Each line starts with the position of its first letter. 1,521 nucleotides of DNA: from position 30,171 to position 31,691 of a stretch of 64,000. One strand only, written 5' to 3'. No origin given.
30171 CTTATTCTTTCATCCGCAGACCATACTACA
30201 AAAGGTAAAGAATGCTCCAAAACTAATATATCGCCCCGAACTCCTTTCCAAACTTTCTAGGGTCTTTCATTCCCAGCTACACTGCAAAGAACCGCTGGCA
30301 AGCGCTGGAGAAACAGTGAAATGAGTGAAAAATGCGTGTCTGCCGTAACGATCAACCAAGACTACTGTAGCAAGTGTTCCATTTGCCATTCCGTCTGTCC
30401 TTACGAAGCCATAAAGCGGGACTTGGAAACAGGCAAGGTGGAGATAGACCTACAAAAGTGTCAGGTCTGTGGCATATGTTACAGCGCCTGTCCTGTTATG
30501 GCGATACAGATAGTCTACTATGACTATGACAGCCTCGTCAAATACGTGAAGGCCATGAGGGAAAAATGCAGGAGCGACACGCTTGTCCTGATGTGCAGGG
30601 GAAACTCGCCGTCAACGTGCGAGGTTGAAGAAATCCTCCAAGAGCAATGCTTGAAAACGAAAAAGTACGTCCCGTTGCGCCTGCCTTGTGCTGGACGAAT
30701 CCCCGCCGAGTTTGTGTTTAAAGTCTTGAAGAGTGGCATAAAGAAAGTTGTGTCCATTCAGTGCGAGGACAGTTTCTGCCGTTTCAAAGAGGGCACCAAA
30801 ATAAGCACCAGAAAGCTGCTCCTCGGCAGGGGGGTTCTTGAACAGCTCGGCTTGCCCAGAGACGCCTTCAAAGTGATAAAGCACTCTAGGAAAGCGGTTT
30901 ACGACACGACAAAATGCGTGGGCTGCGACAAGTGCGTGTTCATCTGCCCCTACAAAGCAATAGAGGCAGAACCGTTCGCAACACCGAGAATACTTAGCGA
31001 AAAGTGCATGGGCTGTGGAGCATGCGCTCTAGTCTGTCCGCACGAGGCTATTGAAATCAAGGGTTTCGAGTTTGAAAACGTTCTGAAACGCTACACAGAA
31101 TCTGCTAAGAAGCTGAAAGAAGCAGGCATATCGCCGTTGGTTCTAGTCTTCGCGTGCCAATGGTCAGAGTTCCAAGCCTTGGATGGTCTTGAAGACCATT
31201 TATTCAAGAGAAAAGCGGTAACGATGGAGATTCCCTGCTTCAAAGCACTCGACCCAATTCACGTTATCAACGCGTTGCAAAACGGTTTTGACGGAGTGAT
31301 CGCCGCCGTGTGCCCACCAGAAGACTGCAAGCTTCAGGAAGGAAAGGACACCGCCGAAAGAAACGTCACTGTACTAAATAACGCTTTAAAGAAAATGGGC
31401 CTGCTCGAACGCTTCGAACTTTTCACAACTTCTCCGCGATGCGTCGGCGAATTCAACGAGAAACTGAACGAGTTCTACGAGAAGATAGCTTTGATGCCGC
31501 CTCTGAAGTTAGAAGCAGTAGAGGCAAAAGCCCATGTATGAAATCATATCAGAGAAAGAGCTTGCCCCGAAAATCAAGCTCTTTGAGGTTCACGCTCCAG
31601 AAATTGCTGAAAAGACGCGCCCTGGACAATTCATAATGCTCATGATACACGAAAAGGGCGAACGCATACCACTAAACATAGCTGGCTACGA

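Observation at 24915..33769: Hydrogenase-less Hdr/MvhD/Nfn redox island adjacent to the ETF/beta-oxidation cluster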

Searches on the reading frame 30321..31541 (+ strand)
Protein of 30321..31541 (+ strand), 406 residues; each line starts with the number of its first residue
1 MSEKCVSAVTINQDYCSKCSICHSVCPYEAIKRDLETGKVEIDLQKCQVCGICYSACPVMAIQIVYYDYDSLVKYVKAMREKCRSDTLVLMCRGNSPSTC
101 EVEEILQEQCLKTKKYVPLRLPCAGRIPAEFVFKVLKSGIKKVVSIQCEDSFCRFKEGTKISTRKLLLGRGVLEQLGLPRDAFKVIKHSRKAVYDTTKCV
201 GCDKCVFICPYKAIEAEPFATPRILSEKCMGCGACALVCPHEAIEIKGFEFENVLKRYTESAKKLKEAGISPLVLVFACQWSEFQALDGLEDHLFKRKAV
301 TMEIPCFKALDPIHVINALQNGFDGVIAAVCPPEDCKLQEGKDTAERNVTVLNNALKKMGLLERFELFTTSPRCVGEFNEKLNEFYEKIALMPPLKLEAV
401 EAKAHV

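Call 3: search_protein_families(library=pfam, proteins=[window:30321-31541:+], max_evalue=0.001)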
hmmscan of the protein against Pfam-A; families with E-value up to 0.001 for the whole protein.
window:30321-31541:+ (406 aa): 13 families
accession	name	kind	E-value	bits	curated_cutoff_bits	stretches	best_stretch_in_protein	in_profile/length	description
PF02662.21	FlpD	-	6.1e-36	123.6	22.3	2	274-390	1-120/123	Methyl-viologen-reducing hydrogenase, delta subunit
PF00037.32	Fer4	-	1.8e-25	88.1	21.1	4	224-245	3-24/24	4Fe-4S binding domain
PF12837.12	Fer4_6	-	3e-19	68.4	25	4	192-214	2-24/24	4Fe-4S binding domain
PF12797.12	Fer4_2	-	1.1e-16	60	24.5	2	222-240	3-21/22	4Fe-4S binding domain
PF13237.11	Fer4_10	-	1.6e-16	60.4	25.5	2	192-240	2-53/53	4Fe-4S dicluster domain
PF12838.12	Fer4_7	-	2e-16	60.6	27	2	198-243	1-52/52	4Fe-4S dicluster domain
PF13484.11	Fer4_16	-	8.5e-16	58.9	30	1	228-264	1-39/66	4Fe-4S double cluster binding domain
PF13187.11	Fer4_9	-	8.8e-16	58.1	27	2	198-244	1-52/52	4Fe-4S dicluster domain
PF14697.11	Fer4_21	-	1.2e-15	57.8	35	2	192-245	1-58/59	4Fe-4S dicluster domain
PF25160.1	LdpA_Fe-S-bd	-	5.5e-14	52.1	27.6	2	221-247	20-46/49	LdpA Fe-S cluster-binding domain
PF12800.12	Fer4_4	-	6e-09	35.9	24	0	227-240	2-15/17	4Fe-4S binding domain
PF13183.11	Fer4_8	-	2.1e-07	31.8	27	0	227-241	3-17/68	4Fe-4S dicluster domain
PF13534.11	Fer4_17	-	1.4e-05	26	22.2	0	227-242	44-59/61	4Fe-4S dicluster domain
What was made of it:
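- Checked: [Fd-MvhD]x2: 30321-31541 (+), two FlpD hits and four Fer4 hits (call 3).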
